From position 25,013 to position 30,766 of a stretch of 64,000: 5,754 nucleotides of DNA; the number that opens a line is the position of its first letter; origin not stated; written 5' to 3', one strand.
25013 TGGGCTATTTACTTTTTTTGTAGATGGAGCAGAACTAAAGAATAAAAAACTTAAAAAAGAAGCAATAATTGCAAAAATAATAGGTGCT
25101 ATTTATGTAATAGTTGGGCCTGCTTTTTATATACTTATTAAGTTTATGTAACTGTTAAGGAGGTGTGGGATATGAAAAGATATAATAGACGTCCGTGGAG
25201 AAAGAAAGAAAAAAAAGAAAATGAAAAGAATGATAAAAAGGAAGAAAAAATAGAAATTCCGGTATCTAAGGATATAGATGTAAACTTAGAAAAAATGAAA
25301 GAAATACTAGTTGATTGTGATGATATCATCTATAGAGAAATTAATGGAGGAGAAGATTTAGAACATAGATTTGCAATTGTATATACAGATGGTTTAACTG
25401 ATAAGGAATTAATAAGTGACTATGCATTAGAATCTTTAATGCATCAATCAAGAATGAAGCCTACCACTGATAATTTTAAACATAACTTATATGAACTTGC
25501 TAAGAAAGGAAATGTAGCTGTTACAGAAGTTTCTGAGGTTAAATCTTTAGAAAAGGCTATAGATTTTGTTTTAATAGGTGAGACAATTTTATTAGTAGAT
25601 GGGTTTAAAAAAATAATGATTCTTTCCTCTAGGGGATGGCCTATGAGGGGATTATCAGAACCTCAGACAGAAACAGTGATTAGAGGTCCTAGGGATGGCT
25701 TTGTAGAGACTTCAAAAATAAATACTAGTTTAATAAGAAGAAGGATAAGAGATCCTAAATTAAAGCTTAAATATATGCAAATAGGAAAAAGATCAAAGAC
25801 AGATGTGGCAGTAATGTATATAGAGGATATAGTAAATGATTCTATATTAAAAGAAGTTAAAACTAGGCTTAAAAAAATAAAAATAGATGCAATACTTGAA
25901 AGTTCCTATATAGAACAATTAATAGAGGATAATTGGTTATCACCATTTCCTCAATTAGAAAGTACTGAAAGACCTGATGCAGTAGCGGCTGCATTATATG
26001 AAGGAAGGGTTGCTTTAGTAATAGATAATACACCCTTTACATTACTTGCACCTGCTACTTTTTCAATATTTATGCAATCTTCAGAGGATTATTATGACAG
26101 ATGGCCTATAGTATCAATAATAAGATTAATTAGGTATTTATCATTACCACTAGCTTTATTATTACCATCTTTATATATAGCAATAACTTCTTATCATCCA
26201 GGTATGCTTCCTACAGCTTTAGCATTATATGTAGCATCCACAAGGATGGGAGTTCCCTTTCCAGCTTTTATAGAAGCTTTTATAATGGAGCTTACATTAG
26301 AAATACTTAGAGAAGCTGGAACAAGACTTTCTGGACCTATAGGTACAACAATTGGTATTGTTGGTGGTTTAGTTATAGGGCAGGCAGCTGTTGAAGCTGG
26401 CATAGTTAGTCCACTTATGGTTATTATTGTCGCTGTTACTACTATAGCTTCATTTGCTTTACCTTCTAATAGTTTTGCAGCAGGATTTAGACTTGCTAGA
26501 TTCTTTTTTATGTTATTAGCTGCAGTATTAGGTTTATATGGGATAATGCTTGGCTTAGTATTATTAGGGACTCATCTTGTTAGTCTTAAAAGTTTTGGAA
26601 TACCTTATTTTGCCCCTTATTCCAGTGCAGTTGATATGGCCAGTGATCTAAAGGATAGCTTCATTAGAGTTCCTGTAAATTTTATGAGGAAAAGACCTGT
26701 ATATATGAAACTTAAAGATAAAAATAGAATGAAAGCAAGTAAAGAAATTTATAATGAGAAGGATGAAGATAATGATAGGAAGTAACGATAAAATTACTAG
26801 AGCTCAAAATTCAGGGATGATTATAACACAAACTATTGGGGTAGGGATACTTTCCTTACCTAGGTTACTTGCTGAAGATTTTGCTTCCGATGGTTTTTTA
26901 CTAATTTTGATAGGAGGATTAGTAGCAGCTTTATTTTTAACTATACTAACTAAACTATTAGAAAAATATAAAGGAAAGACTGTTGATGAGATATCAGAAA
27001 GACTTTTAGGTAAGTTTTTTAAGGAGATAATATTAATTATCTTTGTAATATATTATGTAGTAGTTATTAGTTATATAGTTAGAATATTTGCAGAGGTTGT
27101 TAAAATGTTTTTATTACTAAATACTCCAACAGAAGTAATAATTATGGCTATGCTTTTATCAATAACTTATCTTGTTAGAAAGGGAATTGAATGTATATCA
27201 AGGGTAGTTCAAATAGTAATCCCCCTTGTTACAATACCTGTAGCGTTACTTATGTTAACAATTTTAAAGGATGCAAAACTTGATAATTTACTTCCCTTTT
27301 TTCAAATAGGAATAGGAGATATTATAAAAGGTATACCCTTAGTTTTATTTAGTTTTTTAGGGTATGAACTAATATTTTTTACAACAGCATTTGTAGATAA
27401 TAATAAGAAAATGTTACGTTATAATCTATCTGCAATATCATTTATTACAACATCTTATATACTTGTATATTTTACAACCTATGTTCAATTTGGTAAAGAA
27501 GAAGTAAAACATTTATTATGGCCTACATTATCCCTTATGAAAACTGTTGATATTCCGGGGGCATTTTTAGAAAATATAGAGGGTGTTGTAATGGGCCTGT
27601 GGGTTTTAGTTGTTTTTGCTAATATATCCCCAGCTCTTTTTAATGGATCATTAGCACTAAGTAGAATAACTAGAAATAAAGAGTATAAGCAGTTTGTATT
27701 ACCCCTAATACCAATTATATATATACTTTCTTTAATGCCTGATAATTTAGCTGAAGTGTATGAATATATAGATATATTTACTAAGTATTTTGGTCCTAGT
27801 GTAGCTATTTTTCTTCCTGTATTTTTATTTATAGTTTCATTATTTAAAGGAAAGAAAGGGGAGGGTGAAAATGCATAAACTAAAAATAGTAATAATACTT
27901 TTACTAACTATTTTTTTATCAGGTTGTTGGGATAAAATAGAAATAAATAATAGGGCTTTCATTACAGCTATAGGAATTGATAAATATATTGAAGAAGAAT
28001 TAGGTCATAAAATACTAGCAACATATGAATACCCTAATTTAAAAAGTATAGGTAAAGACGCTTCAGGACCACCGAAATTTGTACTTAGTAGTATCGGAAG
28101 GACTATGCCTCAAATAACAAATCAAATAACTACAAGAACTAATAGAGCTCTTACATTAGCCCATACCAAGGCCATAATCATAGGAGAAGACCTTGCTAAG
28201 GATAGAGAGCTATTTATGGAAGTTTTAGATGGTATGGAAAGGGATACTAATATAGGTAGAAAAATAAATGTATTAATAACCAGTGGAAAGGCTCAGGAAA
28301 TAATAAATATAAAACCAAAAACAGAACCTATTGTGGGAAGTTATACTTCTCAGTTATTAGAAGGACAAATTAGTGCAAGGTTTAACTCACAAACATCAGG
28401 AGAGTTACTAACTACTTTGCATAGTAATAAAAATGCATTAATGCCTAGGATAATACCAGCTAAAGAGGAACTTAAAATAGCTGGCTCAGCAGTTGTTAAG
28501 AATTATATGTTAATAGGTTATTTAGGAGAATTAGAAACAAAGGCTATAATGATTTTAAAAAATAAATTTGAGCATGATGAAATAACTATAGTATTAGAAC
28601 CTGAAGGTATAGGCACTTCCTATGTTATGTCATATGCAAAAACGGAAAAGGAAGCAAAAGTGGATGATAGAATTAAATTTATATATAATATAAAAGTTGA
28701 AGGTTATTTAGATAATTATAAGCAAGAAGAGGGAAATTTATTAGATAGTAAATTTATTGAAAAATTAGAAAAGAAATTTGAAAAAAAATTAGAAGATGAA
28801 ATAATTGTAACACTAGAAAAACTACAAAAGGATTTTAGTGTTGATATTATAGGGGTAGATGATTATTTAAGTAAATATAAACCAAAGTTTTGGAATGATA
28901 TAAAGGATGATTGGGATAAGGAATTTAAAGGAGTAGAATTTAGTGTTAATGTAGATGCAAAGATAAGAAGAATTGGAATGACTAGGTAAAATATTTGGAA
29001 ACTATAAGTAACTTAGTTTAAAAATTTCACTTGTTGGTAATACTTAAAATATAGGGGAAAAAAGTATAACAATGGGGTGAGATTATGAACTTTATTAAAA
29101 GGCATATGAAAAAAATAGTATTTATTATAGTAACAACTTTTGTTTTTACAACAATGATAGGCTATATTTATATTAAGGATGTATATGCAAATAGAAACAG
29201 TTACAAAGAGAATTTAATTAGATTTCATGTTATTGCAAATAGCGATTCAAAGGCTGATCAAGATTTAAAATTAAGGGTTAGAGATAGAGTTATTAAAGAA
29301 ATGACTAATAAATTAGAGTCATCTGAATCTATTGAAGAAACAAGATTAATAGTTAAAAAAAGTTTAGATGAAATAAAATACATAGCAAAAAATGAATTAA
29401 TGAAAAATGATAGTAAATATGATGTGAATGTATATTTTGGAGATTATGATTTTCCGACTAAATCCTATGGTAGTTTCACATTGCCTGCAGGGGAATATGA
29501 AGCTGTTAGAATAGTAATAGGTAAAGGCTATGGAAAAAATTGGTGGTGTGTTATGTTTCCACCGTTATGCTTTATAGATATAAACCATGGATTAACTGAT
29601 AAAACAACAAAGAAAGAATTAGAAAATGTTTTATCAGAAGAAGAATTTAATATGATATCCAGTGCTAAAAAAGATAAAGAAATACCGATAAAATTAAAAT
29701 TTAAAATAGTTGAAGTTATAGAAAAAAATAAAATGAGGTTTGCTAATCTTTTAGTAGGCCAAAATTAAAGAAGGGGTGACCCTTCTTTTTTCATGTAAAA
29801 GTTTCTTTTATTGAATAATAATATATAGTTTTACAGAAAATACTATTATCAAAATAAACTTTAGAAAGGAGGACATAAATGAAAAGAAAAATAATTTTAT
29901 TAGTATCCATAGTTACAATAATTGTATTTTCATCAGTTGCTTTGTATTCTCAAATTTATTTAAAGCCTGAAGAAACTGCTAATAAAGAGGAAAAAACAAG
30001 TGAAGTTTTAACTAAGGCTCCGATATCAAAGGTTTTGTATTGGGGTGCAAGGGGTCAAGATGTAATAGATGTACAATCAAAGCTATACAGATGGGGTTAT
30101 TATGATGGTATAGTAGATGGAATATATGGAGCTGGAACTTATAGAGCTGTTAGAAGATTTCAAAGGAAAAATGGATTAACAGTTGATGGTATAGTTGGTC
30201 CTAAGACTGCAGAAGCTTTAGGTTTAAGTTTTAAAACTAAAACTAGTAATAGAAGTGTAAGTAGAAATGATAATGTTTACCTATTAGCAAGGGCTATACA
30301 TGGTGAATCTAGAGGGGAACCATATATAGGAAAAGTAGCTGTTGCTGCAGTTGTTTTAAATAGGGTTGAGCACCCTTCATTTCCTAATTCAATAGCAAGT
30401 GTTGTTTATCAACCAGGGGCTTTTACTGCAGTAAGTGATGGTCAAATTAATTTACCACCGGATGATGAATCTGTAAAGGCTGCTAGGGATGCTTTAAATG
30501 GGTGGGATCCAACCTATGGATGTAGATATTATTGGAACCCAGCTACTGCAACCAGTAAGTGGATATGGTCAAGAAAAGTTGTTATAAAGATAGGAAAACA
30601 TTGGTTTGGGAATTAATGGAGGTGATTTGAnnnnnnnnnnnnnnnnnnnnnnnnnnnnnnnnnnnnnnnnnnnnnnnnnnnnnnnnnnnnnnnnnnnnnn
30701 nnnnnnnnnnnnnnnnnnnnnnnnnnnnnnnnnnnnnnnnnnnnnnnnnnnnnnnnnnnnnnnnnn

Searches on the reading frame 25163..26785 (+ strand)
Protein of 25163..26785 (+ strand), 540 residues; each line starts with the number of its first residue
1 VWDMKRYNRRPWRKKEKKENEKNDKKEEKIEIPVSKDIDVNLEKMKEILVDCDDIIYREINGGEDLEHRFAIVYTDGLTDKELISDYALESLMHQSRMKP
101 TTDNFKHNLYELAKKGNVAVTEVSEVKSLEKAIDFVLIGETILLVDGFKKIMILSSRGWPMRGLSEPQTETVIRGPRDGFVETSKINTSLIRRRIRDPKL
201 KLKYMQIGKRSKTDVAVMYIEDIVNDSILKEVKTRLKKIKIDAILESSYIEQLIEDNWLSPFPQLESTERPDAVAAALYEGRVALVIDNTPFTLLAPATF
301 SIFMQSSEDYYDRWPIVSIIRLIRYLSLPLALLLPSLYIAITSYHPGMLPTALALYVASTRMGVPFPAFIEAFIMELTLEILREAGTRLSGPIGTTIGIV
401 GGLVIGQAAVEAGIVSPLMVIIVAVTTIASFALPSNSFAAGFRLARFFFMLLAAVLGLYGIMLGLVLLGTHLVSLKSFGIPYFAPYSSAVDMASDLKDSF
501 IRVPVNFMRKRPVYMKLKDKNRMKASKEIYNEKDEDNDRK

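Call 41: search_protein_families(library=pfam, proteins=[window:25163-26785:+], max_evalue=0.00001)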
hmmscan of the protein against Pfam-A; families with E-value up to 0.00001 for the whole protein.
window:25163-26785:+ (540 aa): 1 family
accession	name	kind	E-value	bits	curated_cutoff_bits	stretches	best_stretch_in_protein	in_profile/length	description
PF03323.18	GerA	-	1.2e-188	627.8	27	1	44-513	2-465/466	Bacillus/Clostridium GerA spore germination protein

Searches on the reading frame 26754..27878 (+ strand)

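Call 41: search_protein_families(library=pfam, proteins=[window:26754-27878:+], max_evalue=0.00001)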
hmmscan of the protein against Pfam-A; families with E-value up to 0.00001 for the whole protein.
window:26754-27878:+ (374 aa): 1 family
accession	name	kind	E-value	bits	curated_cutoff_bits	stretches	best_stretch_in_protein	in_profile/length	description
PF03845.19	Spore_permease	-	9e-66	222.3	23.4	1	13-333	1-319/321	Spore germination protein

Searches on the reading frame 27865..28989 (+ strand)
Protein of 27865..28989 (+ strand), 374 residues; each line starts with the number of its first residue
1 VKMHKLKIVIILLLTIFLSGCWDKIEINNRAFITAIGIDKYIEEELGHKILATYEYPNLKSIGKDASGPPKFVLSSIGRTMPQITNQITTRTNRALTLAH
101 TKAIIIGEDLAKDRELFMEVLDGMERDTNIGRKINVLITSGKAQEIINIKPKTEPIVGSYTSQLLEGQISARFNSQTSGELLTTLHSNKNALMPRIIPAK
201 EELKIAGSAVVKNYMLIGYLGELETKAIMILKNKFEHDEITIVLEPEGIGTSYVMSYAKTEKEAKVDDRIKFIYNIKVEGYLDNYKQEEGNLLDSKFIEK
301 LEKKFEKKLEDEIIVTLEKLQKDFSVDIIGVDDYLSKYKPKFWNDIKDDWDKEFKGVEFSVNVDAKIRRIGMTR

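Call 41: search_protein_families(library=pfam, proteins=[window:27865-28989:+], max_evalue=0.00001)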
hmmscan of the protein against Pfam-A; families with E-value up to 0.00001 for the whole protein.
window:27865-28989:+ (374 aa): 2 families
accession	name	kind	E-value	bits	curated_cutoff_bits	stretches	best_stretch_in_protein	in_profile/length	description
PF25198.1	Spore_GerAC_N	-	3e-38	131.8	27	1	23-196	1-174/176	Spore germination protein N-terminal domain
PF05504.16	Spore_GerAC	-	3.1e-34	119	23.6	1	207-371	2-167/167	Spore germination B3/ GerAC like, C-terminal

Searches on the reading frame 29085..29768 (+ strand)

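Call 41: search_protein_families(library=pfam, proteins=[window:29085-29768:+], max_evalue=0.00001)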
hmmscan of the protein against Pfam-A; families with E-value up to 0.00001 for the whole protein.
window:29085-29768:+ (227 aa): 1 family
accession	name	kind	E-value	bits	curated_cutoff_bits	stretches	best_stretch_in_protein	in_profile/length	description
PF09551.15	Spore_II_R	-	1.2e-52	178.2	25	1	42-167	2-127/128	Stage II sporulation protein R (spore_II_R)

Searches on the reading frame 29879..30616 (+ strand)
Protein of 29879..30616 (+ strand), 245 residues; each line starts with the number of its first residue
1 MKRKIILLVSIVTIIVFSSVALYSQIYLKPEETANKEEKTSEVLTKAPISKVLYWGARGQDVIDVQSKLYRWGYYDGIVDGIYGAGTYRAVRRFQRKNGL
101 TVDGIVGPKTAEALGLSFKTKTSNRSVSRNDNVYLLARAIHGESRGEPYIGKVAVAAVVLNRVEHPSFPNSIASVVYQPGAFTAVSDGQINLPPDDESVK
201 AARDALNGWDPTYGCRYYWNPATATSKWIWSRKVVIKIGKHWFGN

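Call 41: search_protein_families(library=pfam, proteins=[window:29879-30616:+], max_evalue=0.00001)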
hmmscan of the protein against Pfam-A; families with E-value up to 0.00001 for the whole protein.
window:29879-30616:+ (245 aa): 2 families
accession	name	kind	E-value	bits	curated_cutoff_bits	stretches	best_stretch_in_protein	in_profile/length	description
PF07486.17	Hydrolase_2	-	3.8e-36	124.2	27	1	146-243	1-99/100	Cell Wall Hydrolase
PF01471.23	PG_binding_1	-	5.3e-22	78.2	23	1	58-114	1-57/57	Putative peptidoglycan binding domain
